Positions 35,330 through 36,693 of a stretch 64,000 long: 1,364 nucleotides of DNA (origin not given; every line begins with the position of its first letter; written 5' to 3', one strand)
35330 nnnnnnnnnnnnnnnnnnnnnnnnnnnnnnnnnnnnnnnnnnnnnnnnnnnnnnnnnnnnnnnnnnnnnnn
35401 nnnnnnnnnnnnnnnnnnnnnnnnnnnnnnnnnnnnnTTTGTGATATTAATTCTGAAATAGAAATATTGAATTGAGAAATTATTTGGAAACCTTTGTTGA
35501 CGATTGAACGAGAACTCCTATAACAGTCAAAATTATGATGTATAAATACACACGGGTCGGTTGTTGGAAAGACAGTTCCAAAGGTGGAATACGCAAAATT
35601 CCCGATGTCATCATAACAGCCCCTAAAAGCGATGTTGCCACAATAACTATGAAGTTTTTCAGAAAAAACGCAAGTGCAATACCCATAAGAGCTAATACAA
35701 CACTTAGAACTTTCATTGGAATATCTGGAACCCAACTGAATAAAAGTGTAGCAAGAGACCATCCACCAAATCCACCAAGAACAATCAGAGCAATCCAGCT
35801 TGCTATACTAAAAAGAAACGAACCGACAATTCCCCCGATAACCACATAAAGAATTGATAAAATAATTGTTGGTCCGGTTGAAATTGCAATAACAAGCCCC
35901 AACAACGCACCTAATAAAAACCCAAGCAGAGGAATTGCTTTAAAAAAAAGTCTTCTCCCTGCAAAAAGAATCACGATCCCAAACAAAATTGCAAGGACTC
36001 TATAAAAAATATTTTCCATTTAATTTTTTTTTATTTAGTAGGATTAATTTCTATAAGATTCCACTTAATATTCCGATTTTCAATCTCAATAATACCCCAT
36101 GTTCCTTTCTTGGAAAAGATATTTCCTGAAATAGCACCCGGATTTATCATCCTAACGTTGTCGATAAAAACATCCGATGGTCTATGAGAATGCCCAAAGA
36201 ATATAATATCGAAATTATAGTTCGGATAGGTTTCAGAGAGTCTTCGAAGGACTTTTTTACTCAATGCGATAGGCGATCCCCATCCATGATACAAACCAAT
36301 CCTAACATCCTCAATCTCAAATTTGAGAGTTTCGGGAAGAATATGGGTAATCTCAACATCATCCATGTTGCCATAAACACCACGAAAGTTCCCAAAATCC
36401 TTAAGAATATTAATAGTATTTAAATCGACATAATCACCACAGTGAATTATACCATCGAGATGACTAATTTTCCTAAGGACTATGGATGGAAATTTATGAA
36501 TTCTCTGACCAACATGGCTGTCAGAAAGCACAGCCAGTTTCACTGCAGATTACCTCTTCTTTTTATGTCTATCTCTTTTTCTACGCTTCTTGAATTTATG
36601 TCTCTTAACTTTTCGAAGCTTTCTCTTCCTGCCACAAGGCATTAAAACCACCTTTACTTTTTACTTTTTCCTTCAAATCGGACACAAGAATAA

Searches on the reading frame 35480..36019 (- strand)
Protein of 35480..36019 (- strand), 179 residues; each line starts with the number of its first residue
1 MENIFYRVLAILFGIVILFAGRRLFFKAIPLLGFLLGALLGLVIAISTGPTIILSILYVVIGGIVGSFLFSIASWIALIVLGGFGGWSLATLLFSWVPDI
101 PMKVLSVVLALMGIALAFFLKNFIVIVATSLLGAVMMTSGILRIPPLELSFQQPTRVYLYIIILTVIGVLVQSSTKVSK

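Call 3: search_protein_families(library=pfam, proteins=[window:35480-36019:-], max_evalue=0.1)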
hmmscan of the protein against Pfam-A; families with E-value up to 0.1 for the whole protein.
window:35480-36019:- (179 aa): 1 family
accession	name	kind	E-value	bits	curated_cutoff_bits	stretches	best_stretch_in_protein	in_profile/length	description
PF13886.12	TM7S3_TM198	-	2e-10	41.1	29.2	1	8-141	2-148/199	TM7S3/TM198-like domain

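Call 76: search_protein_families(library=padloc, proteins=[window:35480-36019:-], max_evalue=0.01)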
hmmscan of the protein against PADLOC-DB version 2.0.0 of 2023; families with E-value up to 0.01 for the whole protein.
window:35480-36019:- (179 aa): 0 families

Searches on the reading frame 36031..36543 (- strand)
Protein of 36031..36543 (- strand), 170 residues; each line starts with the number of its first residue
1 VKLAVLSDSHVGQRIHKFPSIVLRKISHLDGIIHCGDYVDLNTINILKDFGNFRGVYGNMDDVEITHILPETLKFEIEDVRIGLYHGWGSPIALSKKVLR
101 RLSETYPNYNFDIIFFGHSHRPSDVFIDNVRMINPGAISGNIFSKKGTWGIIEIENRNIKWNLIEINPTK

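Call 3: search_protein_families(library=pfam, proteins=[window:36031-36543:-], max_evalue=0.1)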
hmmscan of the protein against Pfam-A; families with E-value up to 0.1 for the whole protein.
window:36031-36543:- (170 aa): 2 families
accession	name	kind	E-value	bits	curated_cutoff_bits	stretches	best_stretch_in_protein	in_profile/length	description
PF12850.12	Metallophos_2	-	1.3e-29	103.6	27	1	1-156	1-153/154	Calcineurin-like phosphoesterase superfamily domain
PF00149.33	Metallophos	-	4.7e-07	30.9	21.5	1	1-67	1-72/191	Calcineurin-like phosphoesterase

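Call 76: search_protein_families(library=padloc, proteins=[window:36031-36543:-], max_evalue=0.01)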
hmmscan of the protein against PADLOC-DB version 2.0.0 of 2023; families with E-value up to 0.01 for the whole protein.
window:36031-36543:- (170 aa): 1 family
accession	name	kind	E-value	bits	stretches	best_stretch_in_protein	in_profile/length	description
PDLC04908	PDC-S10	-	0.0027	15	0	1-53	10-54/223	-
